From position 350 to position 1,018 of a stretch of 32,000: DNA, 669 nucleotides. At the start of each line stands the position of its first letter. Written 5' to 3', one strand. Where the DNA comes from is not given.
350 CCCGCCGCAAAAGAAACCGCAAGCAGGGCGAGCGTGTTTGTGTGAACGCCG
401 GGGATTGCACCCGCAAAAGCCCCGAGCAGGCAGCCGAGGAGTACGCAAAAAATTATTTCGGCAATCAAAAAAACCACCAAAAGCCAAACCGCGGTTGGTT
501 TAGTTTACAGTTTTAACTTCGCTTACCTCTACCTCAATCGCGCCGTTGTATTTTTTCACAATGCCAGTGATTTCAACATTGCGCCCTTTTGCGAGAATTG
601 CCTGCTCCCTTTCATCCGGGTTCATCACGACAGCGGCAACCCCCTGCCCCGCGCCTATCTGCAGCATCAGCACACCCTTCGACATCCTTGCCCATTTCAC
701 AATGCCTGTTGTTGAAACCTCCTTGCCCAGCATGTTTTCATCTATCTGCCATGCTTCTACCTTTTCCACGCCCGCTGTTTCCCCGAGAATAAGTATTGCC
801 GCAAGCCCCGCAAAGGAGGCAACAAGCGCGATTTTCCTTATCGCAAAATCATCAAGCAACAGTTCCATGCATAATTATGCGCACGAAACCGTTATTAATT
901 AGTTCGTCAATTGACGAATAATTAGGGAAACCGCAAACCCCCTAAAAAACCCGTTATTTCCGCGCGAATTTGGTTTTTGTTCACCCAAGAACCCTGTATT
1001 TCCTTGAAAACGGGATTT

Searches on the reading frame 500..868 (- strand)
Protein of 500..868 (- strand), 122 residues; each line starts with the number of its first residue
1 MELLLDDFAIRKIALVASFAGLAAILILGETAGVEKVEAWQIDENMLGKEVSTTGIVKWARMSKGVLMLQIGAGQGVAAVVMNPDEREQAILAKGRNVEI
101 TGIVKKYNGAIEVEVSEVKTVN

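Call 40: find_encoding_contigs(protein=window:500-868:-, flank=10000, max_places=2)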
Protein window:500-868:- (122 aa): no gene with exactly this product is on record in the collection.
